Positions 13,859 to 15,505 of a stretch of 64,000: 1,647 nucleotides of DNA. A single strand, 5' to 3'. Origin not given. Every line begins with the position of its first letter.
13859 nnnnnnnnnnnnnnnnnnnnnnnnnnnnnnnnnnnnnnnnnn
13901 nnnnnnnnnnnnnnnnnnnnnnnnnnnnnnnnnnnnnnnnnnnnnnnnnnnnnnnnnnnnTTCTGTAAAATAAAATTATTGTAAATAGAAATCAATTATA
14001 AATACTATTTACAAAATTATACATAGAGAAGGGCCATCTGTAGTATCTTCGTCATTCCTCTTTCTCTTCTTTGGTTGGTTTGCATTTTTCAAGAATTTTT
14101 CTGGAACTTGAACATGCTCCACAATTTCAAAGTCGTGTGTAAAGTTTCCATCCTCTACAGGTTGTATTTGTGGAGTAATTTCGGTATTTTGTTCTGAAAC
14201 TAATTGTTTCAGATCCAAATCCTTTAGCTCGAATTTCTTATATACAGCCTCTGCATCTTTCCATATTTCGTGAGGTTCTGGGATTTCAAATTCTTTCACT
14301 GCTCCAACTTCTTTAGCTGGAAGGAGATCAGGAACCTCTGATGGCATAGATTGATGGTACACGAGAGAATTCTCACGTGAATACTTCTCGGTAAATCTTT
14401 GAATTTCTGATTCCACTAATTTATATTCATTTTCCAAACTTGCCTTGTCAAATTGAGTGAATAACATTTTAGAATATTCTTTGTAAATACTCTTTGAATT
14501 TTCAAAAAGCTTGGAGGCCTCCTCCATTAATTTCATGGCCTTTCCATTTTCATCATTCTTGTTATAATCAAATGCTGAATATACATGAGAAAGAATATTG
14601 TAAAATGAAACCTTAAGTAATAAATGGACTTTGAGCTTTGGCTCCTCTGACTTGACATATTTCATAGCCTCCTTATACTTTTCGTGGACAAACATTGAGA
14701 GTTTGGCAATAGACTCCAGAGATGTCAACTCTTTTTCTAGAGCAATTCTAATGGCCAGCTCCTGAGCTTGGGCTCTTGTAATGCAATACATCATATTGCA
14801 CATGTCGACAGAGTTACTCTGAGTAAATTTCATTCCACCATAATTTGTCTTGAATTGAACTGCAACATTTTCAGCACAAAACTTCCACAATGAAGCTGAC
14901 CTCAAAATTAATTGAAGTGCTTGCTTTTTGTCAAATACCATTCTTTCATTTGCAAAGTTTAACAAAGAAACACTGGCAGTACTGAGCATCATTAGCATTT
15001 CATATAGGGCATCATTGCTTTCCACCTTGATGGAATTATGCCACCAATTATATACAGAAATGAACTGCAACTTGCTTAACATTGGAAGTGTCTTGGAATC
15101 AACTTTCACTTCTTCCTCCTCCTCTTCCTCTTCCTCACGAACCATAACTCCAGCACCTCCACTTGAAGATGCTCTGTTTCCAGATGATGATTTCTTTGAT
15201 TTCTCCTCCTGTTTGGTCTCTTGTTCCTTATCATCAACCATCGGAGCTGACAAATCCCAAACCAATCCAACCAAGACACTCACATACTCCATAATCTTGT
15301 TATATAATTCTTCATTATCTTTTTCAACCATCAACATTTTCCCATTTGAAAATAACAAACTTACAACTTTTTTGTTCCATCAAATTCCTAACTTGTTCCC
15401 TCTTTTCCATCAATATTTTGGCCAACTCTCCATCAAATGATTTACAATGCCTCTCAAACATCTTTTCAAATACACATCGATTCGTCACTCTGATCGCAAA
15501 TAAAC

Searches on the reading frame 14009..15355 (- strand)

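Call 17: search_protein_families(library=pfam, proteins=[window:14009-15355:-], max_evalue=0.001)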
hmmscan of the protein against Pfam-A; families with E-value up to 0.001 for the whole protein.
window:14009-15355:- (448 aa): 1 family
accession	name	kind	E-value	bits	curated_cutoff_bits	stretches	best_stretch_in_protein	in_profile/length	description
PF03097.24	BRO1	-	3.5e-19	69.4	35.1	1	107-360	103-347/385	BRO1-like domain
